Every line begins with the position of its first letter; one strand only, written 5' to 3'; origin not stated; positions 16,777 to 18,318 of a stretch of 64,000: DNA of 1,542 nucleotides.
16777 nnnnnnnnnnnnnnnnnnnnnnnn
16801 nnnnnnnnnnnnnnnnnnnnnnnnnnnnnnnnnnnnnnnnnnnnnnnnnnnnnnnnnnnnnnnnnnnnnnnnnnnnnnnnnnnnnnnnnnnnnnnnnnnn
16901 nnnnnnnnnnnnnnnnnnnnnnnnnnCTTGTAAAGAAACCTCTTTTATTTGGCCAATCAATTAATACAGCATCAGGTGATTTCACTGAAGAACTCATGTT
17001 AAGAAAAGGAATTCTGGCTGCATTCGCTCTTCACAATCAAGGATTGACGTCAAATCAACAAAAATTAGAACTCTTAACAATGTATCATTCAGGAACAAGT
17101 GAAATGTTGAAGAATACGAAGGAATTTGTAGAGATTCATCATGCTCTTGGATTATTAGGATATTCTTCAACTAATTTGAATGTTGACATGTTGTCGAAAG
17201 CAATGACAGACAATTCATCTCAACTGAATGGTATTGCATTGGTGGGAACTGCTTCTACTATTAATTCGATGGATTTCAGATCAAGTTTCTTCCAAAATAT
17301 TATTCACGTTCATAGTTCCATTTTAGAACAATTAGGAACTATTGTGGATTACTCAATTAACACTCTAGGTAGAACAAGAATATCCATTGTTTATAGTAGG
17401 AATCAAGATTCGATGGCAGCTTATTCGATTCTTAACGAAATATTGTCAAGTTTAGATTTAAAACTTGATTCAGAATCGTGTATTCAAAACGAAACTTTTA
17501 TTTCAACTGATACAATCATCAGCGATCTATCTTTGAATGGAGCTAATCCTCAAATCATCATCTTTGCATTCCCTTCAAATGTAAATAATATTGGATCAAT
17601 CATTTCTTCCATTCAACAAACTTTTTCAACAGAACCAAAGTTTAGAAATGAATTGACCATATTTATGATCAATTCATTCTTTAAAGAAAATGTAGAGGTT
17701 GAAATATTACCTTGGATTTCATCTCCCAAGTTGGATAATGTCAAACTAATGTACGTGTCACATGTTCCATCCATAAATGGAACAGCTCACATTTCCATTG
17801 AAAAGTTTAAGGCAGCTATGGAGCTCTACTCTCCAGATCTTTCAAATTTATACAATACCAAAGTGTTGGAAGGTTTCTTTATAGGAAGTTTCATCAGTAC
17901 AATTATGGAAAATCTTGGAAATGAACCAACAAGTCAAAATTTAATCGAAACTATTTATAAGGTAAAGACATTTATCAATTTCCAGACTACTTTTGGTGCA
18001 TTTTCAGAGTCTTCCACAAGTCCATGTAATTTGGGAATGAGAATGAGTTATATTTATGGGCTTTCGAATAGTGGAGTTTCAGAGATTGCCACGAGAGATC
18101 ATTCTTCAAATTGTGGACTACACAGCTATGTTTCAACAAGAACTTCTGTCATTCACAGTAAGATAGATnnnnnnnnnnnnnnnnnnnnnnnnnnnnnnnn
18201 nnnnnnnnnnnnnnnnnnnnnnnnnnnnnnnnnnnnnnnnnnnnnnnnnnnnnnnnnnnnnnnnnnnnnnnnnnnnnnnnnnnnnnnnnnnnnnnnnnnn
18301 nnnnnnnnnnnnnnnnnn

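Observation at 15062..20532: Trypanosomatid-style receptor adenylate cyclase (PBP-like ectodomain - 1 TM - cyclase) in an intron-containing AT-rich genome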

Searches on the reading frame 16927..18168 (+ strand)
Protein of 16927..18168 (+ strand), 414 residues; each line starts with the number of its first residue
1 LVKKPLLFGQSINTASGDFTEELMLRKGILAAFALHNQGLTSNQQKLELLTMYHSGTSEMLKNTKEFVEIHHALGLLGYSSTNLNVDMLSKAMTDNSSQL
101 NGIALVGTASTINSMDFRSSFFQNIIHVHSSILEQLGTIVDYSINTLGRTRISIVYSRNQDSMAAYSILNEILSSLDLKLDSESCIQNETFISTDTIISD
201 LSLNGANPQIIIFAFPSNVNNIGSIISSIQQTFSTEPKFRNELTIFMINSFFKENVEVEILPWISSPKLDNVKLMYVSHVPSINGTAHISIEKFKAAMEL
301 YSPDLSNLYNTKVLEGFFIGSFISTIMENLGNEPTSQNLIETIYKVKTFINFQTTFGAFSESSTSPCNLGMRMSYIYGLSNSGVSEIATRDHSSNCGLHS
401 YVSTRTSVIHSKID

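Call 22: search_protein_families(library=pfam, proteins=[window:16927-18168:+], max_evalue=1)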
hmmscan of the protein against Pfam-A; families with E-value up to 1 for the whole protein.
window:16927-18168:+ (414 aa): 2 families
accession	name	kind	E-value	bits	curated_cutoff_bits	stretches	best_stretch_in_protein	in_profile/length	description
PF25493.1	Peripla_BP_A-cyclase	-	0.0035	16.8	27.2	1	309-365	274-329/373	Adenylate cyclase, periplasmic binding protein-like domain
PF10260.14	SAYSvFN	-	0.018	15.3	25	1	157-184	38-65/70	Uncharacterized conserved domain (SAYSvFN)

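Call 47: predict_structure(alignment_id=A1)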
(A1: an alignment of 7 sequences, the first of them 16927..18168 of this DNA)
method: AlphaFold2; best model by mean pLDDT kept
length: 414 residues; sequences in the alignment: 7
mean_pLDDT: 79.7   pTM: 0.84
mean pLDDT of the five models: 79.7, 76.2, 75.3, 73.4, 64.5
residues with pLDDT >= 90: 111; 70-90: 221; 50-70: 58; < 50: 24
segments of 3 or more residues with pLDDT < 50: 1-4, 120-122, 398-414
pLDDT, mean of each block of 10 residues (from residue 1): 53 75 89 88 78 81 79 70 67 63 72 57 69 88 92 92 89 89 85 89 90 88 91 87 91 87 78 92 79 90 81 90 86 75 87 84 74 89 89 59 36 27
secondary structure, 60 per line:
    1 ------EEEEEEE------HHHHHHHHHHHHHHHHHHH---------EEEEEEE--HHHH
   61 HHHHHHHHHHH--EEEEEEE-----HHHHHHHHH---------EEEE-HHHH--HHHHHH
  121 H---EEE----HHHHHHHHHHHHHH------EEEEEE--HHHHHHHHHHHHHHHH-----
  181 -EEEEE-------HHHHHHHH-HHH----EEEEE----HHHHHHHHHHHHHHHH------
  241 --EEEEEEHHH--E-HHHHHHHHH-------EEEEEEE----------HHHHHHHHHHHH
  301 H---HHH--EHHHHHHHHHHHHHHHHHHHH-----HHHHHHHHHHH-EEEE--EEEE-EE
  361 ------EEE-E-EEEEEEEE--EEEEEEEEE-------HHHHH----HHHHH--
elements in order: E7-13 H20-38 E48-54 H57-71 E74-80 H86-94 E104-107 H109-112 H115-121 E125-127 H132-145 E152-157 H160-175 E182-186 H194-201 E210-214 H219-234 E243-248 H256-264 E272-278 H289-301 H311-330 H336-346 E348-351 E354-357 E367-369 E373-380 E383-391 H399-403 H408-412

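Call 49: fold_search(model_id=the predicted structure, library=pdb)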
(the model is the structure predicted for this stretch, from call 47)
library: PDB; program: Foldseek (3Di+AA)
matches with E <= 10: 1730; with E <= 0.001: 1008
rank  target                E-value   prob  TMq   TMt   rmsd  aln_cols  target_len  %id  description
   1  4m88                  1.4e-17  1.00  0.64  0.73   5.4       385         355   15  Crystal structure of extracellular ligand-binding receptor from Verminephrobacter eiseniae ef01-2 (released 2013-11-06)
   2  4kv7                  9.4e-17  1.00  0.61  0.67   5.8       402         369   13  The crystal structure of a possible leucine/isoleucine/valine-binding protein from Rhodopirellula baltica SH 1 (released 2013-06-05)
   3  3lop                  3.7e-15  1.00  0.61  0.70   5.7       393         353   13  Crystal structure of substrate-binding periplasmic protein (Pbp) from Ralstonia solanacearum (released 2010-02-23)
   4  4gnr                  4.7e-14  1.00  0.56  0.65   6.3       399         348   14  1.0 Angstrom resolution crystal structure of the branched-chain amino acid transporter substrate binding protein LivJ fr (released 2012-09-05)
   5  4ey3                  1.5e-13  1.00  0.60  0.66   6.1       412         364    9  Crystal structure of solute binding protein of ABC transporter in complex with p-hydroxybenzoic acid (released 2012-05-30)
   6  3i45                  1.9e-13  1.00  0.62  0.66   5.2       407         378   10  CRYSTAL STRUCTURE OF putative twin-arginine translocation pathway signal protein from Rhodospirillum rubrum Atcc 11170 (released 2009-07-14)
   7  3h5l_A                2.0e-13  1.00  0.60  0.63   6.3       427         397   12  Crystal structure of a putative branched-chain amino acid ABC transporter from Silicibacter pomeroyi (released 2009-05-05)
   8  3td9                  2.3e-13  1.00  0.58  0.67   6.1       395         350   12  Crystal structure of a Leucine binding protein LivK (TM1135) from Thermotoga maritima MSB8 at 1.90 A resolution (released 2011-09-07)
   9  3hut                  3.1e-13  1.00  0.67  0.79   4.1       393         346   10  Crystal structure of a putative branched-chain amino acid ABC transporter from Rhodospirillum rubrum (released 2009-06-30)
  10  4n0q_B                3.7e-13  1.00  0.55  0.63   6.4       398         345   10  Crystal Structure of an ABC transporter, substrate-binding protein from Brucella melitensis 16M in complex with L-Leuc (released 2013-11-06)
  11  9opw_A                5.0e-13  1.00  0.61  0.53   5.9       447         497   11  Structure of the sweet receptor in the apo state, extracellular domain (released 2025-09-03)
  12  3eaf                  5.7e-13  1.00  0.63  0.67   5.5       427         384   12  Crystal structure of ABC transporter, substrate binding protein Aeropyrum pernix (released 2008-09-09)
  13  7eb2_D                7.6e-13  1.00  0.59  0.39   6.5       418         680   11  Cryo-EM structure of human GABA(B) receptor-Gi protein complex (released 2021-05-05)
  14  4zpj                  8.1e-13  1.00  0.67  0.74   5.0       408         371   12  ABC transporter substrate-binding protein from Sphaerobacter thermophilus (released 2015-05-20)
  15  9opy_A                8.6e-13  1.00  0.60  0.35   6.2       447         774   11  Structure of the sweet receptor in the apo state (released 2025-09-03)
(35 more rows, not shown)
